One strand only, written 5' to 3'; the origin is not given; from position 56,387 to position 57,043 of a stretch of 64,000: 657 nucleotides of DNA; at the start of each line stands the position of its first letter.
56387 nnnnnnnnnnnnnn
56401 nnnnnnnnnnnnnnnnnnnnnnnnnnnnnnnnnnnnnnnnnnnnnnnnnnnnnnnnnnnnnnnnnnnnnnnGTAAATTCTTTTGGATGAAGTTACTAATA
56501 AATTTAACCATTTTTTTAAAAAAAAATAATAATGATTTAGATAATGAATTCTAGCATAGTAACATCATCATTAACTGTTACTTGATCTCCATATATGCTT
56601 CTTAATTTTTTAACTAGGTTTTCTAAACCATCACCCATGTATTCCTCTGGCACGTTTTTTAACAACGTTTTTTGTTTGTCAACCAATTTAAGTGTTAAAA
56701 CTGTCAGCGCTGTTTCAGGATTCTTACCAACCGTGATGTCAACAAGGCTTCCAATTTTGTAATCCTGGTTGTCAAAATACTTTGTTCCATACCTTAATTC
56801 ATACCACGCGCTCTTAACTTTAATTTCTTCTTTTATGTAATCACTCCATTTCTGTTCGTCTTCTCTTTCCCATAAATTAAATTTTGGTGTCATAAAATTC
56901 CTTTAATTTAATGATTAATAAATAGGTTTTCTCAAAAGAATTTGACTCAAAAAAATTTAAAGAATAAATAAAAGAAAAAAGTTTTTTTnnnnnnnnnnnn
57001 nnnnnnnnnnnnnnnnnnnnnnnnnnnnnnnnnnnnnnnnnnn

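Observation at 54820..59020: Cluster of two paralogous radical-SAM enzymes, a divergent QueC-like ATPase, an ASCH-like protein and a Nudix-type regulator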

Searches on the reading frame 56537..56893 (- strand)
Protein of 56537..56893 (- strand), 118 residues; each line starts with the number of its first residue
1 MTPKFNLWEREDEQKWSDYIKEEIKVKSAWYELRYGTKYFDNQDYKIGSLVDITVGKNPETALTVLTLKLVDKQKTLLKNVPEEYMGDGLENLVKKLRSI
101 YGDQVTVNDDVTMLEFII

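Call 3: search_protein_families(library=pfam, proteins=[window:56537-56893:-], max_evalue=1)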
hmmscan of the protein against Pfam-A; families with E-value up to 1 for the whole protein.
window:56537-56893:- (118 aa): 2 families
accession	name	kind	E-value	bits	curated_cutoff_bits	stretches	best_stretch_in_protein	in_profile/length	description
PF04682.17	Herpes_BTRF1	-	0.058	13.2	25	1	54-113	93-151/259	Herpesvirus BTRF1 protein conserved region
PF12174.13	RST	-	0.17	12.3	22.7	1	91-105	43-57/67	RCD1-SRO-TAF4 (RST) plant domain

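Call 4: search_protein_families(library=ncbifam, proteins=[window:56537-56893:-], max_evalue=1)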
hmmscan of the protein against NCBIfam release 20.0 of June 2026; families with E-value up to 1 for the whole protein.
window:56537-56893:- (118 aa): 1 family
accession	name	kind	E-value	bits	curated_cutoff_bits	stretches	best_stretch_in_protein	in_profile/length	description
NF011455.0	PRK14873.1-5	equivalog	0.027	12.7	969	1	13-106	126-219/675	primosomal protein N'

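Call 5: search_protein_families(library=padloc, proteins=[window:56537-56893:-], max_evalue=1)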
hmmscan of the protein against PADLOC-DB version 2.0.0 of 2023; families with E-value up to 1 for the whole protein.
window:56537-56893:- (118 aa): 0 families
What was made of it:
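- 56537..56893 (-): 118-aa ORFan of unknown fold. It is flanked by oligo-T runs and is probably its own transcription unit. No family hit (calls 3-5).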

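Call 20: find_homologous_proteins(query=window:56537-56893:-, max_evalue=0.1)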
Query window:56537-56893:- (118 aa): 1 proteins with E <= 0.1 among 3 candidates.
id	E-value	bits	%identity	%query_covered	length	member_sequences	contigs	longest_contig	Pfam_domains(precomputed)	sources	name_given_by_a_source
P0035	1.2e-71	256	100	100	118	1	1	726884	-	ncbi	-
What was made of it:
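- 56537..56893 (-): Only a self-hit in the homolog search (call 20).
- On ASCH / PUA-like (for the 118-aa ORF): No homologs (call 20).
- Checked: No homolog other than itself in the word-indexed search, which is less sensitive than a full HMMER scan (call 20).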

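Call 64: predict_structure(protein=window:56537-56893:-)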
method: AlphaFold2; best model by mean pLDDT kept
length: 118 residues; sequences in the alignment: 1
mean_pLDDT: 42.2   pTM: 0.28
mean pLDDT of the five models: 42.2, 39.1, 38.1, 37.4, 34.8
residues with pLDDT >= 90: 0; 70-90: 0; 50-70: 15; < 50: 103
segments of 3 or more residues with pLDDT < 50: 1-9, 23-92, 96-98, 100-102, 104-118
pLDDT, mean of each block of 10 residues (from residue 1): 44 57 41 36 40 40 42 44 44 49 39 29
secondary structure, 60 per line:
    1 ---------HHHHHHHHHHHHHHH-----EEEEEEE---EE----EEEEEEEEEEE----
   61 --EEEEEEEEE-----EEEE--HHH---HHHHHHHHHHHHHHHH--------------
elements in order: H10-24 E30-36 E46-56 E63-71 E77-80 H89-104
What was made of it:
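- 56537..56893 (-): AF2 pLDDT 42 (call 64).
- On ASCH / PUA-like (for the 118-aa ORF): The AF2 model has pLDDT 42, so no fold search was attempted (call 64).
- Checked: The single-sequence AlphaFold model is unusable, pLDDT 42 (call 64).
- Tried and rejected: The single-sequence AF2 model was too poor (pLDDT 42) to fold-search (calls 3, 20, 64).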
